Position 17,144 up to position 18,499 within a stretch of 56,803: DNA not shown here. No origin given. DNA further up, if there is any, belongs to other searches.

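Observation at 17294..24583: Three paralogous CDP-alcohol phosphatidyltransferase-like proteins that all lack the fourth conserved Asp and carry a degenerate soluble N-terminal domain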

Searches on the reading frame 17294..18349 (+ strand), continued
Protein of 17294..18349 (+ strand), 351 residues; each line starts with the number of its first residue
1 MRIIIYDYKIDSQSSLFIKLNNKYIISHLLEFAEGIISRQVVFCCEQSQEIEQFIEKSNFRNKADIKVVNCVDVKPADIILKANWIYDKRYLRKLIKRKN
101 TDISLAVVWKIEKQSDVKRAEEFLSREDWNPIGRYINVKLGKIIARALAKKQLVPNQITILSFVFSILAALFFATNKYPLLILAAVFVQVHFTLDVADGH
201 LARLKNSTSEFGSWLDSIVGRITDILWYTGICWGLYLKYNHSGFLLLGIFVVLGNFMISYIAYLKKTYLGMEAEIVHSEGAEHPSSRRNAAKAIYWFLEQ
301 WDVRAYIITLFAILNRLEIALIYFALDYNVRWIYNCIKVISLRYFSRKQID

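Call 46: search_solved_structures(query=A3, max_evalue=0.01, show_alignments=2)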
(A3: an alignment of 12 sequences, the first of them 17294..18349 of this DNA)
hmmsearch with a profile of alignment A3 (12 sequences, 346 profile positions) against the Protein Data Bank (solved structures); distinct sequences matched with E-value up to 0.01: 12.
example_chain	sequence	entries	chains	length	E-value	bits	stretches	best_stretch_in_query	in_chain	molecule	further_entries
4o6m_A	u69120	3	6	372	2e-27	99.5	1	130-260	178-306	AF2299, a CDP-alcohol phosphotransferase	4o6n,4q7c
4mnd_A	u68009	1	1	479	1.3e-14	57.4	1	107-328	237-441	CTP L-myo-inositol-1-phosphate cytidylyltransferase/CDP-L-myo-inositol myo-inositolphospho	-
6wm5_A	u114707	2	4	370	2.3e-12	50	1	104-261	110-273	AfCTD-Phosphatidylinositol-phosphate synthase (PIPS) fusion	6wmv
5d91_A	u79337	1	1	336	1.5e-11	47.4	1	103-261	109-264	AF2299 protein,Phosphatidylinositol synthase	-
5d92_D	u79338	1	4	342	1.5e-11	47.4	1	103-261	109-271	AF2299 protein,Phosphatidylinositol synthase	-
6h53_A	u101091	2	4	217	5.2e-11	45.6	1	135-261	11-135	CDP-diacylglycerol--inositol 3-phosphatidyltransferase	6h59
6h5a_A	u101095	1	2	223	5.7e-11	45.5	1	135-261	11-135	CDP-diacylglycerol--inositol 3-phosphatidyltransferase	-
9uet_A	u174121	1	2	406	3e-08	36.5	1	152-261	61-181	Cholinephosphotransferase 1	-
8gyw_B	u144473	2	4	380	3.6e-06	29.7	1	151-248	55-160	Choline/ethanolaminephosphotransferase 1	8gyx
8ero_A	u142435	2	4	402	3.8e-05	26.3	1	152-231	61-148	Cholinephosphotransferase 1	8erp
7pow_A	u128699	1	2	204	0.0037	19.8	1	168-251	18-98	CDP-diacylglycerol--serine O-phosphatidyltransferase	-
7b1k_A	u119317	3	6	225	0.0063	19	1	168-251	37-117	CDP-diacylglycerol--serine O-phosphatidyltransferase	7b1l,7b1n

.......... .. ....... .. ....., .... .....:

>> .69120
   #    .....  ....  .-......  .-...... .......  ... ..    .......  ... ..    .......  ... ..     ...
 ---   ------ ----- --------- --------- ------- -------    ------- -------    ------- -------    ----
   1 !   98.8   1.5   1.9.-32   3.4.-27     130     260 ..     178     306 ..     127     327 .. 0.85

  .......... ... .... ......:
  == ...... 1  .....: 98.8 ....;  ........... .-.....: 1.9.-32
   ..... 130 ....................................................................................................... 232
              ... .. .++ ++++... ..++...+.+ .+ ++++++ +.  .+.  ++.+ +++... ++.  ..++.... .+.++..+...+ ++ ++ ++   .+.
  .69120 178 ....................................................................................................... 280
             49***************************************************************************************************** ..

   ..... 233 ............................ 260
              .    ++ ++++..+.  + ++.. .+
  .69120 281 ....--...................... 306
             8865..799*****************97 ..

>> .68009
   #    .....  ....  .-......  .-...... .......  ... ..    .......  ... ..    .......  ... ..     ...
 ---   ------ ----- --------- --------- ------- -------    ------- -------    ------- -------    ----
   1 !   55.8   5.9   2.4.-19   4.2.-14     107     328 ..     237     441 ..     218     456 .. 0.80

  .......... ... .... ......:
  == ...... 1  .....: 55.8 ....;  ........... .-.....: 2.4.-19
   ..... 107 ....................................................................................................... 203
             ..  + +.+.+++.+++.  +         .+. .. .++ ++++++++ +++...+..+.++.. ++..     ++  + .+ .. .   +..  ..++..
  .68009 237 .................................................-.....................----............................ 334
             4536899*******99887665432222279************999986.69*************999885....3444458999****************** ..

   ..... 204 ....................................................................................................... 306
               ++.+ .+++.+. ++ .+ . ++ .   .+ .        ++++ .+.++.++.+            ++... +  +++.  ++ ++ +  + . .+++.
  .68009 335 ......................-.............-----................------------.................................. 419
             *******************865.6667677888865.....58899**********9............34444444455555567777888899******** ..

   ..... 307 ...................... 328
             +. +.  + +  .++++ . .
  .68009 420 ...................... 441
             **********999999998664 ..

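Call 50: find_encoding_contigs(protein=P0004, flank=10000, max_places=3)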
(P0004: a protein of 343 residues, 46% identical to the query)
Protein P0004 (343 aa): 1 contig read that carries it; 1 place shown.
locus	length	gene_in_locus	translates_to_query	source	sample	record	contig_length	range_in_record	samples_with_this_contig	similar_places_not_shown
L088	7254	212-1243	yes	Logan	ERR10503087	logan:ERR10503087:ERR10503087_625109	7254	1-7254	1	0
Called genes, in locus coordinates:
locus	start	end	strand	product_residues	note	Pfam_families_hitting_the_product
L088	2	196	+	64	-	?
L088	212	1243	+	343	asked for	PF01066:CDP-OH_P_transf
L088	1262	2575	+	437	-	PF01943:Polysacc_synt, PF13440:Polysacc_synt_3, PF01554:MatE (weak)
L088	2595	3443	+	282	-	PF01209:Ubie_methyltran, PF13489:Methyltransf_23, PF13679:Methyltransf_32, PF07021:MetW, PF13649:Methyltransf_25, PF13847:Methyltransf_31, PF08241:Methyltransf_11, PF08242:Methyltransf_12, +3 more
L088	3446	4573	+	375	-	PF00534:Glycos_transf_1, PF13692:Glyco_trans_1_4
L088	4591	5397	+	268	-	PF01209:Ubie_methyltran (weak), PF05219:DREV (weak), PF13489:Methyltransf_23, PF13847:Methyltransf_31 (weak), PF08241:Methyltransf_11, PF08242:Methyltransf_12, PF13649:Methyltransf_25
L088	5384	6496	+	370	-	PF13439:Glyco_transf_4, PF00982:Glyco_transf_20 (weak), PF20706:GT4-conflict, PF00534:Glycos_transf_1, PF13692:Glyco_trans_1_4, PF13524:Glyco_trans_1_2 (weak)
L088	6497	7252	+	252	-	?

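Call 51: find_encoding_contigs(protein=P0008, flank=10000, max_places=3)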
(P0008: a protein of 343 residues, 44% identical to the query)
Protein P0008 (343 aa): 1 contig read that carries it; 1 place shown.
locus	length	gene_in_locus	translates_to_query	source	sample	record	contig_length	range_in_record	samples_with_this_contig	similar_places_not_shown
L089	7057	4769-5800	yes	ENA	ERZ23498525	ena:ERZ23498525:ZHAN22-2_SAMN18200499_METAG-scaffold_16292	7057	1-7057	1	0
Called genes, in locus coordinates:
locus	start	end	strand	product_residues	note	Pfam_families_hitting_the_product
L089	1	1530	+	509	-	?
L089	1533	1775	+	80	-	-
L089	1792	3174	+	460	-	PF04932:Wzy_C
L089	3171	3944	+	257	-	PF01209:Ubie_methyltran (weak), PF13489:Methyltransf_23, PF13847:Methyltransf_31, PF08241:Methyltransf_11, PF08242:Methyltransf_12, PF13649:Methyltransf_25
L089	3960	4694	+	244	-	PF05219:DREV (weak), PF01209:Ubie_methyltran, PF06325:PrmA (weak), PF13489:Methyltransf_23, PF13847:Methyltransf_31, PF08241:Methyltransf_11, PF08242:Methyltransf_12, PF13649:Methyltransf_25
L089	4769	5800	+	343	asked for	PF01066:CDP-OH_P_transf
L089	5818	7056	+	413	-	?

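Call 54: find_homologous_proteins(query=P0025, max_evalue=1e-10)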
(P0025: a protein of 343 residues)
Query P0025 (343 aa): 5 proteins with E <= 1e-10 among 2462 candidates.
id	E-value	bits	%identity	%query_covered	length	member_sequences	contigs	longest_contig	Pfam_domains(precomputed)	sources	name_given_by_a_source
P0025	1.0e-225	766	100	100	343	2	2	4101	PF01066.27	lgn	-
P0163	1.5e-98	348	47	99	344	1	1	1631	PF01066.27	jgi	jgi:phosphatidylglycerophosphate synthase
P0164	3.2e-91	324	44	99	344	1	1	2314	PF01066.27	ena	-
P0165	8.9e-90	319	46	98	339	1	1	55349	PF01066.27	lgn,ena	-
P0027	2.5e-80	288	42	97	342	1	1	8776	PF01066.27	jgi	jgi:phosphatidylglycerophosphate synthase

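Call 55: find_encoding_contigs(protein=P0165, flank=10000, max_places=2)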
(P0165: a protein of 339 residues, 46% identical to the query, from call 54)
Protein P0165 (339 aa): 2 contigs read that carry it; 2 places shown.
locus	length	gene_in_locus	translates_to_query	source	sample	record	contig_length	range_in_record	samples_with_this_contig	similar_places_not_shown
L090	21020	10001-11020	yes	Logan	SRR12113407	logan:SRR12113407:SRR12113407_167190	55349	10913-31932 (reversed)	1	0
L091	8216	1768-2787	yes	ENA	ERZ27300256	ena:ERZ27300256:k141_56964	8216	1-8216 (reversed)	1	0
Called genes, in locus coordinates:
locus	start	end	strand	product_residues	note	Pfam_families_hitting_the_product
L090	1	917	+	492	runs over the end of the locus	PF02310:B12-binding, PF04055:Radical_SAM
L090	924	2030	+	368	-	PF04055:Radical_SAM (faint), PF13186:SPASM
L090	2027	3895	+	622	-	PF27859:LIC12162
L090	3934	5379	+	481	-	PF13440:Polysacc_synt_3 (weak)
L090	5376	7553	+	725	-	PF00884:Sulfatase, PF01663:Phosphodiest (faint), PF16347:SGSH_C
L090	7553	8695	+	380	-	PF14306:PUA_2, PF01747:ATP-sulfurylase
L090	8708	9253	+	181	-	-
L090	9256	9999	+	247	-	PF01728:FtsJ (weak), PF13489:Methyltransf_23, PF05219:DREV (weak), PF01209:Ubie_methyltran, PF13847:Methyltransf_31, PF08241:Methyltransf_11, PF08242:Methyltransf_12, PF13649:Methyltransf_25, +1 more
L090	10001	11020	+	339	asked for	PF01066:CDP-OH_P_transf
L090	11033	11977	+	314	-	PF00535:Glycos_transf_2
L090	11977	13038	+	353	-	PF13439:Glyco_transf_4, PF13579:Glyco_trans_4_4 (weak), PF00534:Glycos_transf_1, PF13692:Glyco_trans_1_4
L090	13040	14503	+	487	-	PF02310:B12-binding, PF04055:Radical_SAM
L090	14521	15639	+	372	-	PF13439:Glyco_transf_4 (weak), PF00534:Glycos_transf_1, PF13692:Glyco_trans_1_4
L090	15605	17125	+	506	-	PF01139:RtcB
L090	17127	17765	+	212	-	PF02223:Thymidylate_kin (weak)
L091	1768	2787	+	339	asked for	PF01066:CDP-OH_P_transf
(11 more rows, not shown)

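Call 56: find_encoding_contigs(protein=P0027, flank=10000, max_places=2)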
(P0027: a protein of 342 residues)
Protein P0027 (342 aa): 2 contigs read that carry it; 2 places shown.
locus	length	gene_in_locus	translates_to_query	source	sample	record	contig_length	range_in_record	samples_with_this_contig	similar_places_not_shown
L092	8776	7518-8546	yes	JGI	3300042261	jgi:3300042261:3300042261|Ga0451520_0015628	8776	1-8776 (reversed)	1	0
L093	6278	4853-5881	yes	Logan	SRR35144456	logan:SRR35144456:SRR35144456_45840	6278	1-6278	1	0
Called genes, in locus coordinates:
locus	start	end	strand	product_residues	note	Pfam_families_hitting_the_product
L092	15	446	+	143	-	-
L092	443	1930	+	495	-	PF01943:Polysacc_synt (faint), PF13440:Polysacc_synt_3 (weak)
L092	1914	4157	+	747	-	PF00884:Sulfatase, PF01663:Phosphodiest, PF16347:SGSH_C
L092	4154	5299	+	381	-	PF14306:PUA_2, PF01747:ATP-sulfurylase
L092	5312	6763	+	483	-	PF00224:PK, PF00483:NTP_transferase (weak), PF12804:NTP_transf_3 (weak)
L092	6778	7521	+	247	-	PF13489:Methyltransf_23, PF01209:Ubie_methyltran, PF13847:Methyltransf_31, PF08241:Methyltransf_11, PF08242:Methyltransf_12, PF13649:Methyltransf_25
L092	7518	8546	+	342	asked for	PF01066:CDP-OH_P_transf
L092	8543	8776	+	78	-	?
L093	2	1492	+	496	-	?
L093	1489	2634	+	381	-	PF14306:PUA_2, PF01747:ATP-sulfurylase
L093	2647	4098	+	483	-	PF00224:PK, PF00483:NTP_transferase (weak), PF12804:NTP_transf_3 (weak)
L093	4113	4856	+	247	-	PF13489:Methyltransf_23, PF01209:Ubie_methyltran, PF13847:Methyltransf_31, PF08241:Methyltransf_11, PF08242:Methyltransf_12, PF13649:Methyltransf_25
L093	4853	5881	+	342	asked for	PF01066:CDP-OH_P_transf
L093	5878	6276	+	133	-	?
